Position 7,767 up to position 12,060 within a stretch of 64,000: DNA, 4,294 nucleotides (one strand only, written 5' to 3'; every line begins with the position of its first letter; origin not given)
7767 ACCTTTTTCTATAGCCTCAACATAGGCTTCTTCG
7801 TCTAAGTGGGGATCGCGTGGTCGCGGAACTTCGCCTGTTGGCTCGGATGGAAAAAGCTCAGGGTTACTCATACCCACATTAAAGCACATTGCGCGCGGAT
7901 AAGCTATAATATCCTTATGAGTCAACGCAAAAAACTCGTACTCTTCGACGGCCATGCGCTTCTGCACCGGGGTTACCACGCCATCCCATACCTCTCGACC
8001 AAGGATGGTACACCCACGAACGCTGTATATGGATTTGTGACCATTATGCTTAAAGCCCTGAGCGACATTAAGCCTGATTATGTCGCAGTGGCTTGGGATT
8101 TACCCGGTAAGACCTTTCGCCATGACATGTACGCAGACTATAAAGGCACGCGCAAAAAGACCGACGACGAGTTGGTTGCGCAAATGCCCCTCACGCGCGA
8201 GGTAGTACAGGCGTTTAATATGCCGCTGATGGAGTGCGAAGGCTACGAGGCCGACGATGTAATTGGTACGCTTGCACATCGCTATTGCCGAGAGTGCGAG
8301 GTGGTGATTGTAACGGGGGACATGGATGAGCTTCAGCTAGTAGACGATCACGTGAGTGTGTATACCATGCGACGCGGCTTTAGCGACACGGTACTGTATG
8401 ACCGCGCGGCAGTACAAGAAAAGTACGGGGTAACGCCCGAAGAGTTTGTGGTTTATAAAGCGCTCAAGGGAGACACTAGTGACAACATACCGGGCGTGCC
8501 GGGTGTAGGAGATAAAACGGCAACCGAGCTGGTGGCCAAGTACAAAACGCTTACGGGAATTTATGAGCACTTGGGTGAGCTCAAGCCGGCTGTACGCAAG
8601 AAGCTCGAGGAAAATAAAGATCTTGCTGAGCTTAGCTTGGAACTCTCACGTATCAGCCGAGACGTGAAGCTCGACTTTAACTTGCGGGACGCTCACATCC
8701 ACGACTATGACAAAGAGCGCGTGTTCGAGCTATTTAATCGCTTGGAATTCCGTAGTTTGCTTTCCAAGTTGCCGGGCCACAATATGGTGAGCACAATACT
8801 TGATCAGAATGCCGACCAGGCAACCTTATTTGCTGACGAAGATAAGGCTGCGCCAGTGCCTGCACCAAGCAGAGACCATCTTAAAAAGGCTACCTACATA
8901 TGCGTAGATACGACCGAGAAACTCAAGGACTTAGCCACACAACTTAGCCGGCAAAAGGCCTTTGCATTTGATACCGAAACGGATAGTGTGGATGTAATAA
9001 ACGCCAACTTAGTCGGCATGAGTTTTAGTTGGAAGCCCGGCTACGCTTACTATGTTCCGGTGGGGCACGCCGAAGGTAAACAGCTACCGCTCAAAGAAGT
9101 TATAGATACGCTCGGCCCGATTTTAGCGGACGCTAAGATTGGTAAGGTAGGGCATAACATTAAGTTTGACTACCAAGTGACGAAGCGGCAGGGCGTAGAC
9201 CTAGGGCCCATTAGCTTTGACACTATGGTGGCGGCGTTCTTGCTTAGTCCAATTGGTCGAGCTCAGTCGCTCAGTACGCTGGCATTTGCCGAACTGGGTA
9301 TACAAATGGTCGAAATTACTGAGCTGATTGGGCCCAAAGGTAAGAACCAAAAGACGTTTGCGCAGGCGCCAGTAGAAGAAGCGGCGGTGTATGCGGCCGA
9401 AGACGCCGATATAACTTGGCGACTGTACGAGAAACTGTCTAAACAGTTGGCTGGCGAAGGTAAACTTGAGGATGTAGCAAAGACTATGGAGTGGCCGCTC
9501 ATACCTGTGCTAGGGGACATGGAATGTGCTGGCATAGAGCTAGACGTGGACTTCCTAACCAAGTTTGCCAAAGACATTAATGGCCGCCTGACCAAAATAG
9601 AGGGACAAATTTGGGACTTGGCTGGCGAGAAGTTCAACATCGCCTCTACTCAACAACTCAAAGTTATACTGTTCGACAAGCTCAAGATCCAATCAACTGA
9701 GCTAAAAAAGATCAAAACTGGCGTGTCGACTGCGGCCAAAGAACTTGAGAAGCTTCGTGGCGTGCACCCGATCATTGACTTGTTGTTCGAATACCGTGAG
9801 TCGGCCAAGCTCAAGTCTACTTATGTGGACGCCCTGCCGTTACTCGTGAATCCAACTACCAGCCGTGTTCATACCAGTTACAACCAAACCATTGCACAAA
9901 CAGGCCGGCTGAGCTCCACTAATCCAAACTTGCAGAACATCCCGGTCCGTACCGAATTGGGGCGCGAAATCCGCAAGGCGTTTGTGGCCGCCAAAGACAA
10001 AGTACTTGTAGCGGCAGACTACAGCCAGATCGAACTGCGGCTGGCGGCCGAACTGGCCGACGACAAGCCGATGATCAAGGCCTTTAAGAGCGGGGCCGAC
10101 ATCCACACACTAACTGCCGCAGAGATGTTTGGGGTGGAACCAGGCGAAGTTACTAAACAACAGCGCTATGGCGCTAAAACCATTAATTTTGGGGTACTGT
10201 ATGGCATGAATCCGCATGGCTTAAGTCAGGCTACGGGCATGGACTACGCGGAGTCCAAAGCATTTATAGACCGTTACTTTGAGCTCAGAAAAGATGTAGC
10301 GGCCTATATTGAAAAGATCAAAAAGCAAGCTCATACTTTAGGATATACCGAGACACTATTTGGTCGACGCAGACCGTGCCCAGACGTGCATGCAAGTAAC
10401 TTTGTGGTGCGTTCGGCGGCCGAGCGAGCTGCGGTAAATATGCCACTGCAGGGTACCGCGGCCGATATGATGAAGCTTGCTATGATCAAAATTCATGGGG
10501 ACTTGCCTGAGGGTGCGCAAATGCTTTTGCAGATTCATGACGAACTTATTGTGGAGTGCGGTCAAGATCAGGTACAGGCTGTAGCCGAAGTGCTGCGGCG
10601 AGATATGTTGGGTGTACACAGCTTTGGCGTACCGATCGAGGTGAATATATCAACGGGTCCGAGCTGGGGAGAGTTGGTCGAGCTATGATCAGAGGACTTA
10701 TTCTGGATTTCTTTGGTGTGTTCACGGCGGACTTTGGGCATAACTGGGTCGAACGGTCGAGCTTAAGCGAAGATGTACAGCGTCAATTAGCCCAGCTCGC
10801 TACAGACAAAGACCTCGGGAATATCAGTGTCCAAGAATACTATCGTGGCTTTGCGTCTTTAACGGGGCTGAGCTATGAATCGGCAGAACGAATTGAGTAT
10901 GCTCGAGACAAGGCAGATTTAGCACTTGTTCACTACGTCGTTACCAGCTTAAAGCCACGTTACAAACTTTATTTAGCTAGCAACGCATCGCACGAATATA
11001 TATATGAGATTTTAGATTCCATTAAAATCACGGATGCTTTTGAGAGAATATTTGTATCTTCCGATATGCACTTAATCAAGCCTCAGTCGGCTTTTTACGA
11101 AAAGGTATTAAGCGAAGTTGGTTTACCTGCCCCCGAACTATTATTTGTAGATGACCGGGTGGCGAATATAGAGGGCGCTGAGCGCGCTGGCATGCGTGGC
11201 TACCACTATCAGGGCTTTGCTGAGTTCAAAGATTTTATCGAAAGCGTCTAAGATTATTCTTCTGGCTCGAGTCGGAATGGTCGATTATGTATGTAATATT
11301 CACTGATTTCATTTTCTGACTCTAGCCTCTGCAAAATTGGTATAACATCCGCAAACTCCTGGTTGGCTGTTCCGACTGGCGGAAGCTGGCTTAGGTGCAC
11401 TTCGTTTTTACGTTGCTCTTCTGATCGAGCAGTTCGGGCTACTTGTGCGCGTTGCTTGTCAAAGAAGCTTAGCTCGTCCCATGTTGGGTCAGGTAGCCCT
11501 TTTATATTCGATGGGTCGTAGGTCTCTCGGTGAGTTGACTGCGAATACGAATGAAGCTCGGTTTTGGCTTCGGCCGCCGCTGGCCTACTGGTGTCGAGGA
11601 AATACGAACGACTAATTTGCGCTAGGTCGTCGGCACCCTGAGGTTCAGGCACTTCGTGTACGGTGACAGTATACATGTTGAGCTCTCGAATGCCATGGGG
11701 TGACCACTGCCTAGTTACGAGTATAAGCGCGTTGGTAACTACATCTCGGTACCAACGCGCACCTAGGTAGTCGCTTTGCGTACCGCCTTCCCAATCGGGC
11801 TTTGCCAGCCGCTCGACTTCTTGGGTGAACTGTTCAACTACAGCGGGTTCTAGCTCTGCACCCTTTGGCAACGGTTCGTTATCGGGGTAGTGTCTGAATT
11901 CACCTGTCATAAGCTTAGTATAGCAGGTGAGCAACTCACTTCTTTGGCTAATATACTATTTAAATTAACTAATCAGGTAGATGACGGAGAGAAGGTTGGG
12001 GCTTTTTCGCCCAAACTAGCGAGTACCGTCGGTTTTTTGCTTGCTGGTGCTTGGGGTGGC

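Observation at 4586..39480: Recurrent TATAAT-N6-ATG arrangement: a set of leaderless genes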

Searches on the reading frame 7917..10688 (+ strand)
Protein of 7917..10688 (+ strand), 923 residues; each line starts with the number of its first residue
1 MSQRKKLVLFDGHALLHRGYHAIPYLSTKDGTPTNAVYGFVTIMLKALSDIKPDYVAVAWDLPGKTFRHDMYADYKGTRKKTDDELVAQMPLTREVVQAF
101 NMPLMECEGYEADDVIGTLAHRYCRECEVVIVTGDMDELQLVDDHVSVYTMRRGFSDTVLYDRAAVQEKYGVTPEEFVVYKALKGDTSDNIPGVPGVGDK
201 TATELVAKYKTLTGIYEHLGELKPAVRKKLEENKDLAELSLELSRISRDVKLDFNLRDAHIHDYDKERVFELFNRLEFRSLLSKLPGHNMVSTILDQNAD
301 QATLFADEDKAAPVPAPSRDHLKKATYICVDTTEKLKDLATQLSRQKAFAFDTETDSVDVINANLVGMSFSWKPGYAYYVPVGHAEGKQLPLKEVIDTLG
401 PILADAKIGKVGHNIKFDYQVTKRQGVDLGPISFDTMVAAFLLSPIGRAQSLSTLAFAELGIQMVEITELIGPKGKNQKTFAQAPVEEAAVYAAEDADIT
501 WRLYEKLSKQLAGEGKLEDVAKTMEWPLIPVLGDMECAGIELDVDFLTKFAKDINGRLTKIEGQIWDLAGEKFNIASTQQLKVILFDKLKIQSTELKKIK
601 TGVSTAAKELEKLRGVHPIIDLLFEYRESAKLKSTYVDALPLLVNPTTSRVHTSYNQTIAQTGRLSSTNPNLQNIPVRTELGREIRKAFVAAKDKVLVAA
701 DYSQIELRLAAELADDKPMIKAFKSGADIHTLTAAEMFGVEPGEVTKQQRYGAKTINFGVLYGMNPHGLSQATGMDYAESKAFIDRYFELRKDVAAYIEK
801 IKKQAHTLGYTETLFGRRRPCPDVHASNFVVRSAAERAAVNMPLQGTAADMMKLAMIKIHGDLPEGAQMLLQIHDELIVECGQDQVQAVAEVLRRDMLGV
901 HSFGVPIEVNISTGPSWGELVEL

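Call 34: search_protein_families(library=pfam, proteins=[window:7917-10688:+], max_evalue=0.001)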
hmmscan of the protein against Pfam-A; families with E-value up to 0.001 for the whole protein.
window:7917-10688:+ (923 aa): 5 families
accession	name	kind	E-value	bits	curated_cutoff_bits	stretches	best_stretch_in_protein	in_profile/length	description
PF00476.26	DNA_pol_A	-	1.7e-145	485.2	34.3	1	546-919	3-381/381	DNA polymerase family A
PF02739.22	5_3_exonuc_N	-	1e-56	191.6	34.3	1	6-171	1-164/164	5'-3' exonuclease, N-terminal resolvase-like domain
PF01612.26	DNA_pol_A_exo1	-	3.3e-32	112.1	23.6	1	327-511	1-172/173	3'-5' exonuclease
PF01367.25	5_3_exonuc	-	3e-30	105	40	1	172-266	1-96/97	5'-3' exonuclease, C-terminal SAM fold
PF22619.2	DNA_polI_exo1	-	6.1e-07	29.8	27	1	365-486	15-126/140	DNA polymerase I, ribonuclease H-like domain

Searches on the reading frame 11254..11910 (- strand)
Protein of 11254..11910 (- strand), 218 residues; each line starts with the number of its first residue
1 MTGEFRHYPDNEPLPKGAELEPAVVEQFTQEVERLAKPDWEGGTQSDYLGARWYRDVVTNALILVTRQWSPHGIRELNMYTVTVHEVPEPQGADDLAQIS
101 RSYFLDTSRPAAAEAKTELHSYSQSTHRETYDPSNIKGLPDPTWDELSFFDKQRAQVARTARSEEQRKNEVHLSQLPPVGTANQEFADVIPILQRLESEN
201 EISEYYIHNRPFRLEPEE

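Call 34: search_protein_families(library=pfam, proteins=[window:11254-11910:-], max_evalue=0.001)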
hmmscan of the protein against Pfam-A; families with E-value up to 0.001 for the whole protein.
window:11254-11910:- (218 aa): 0 families
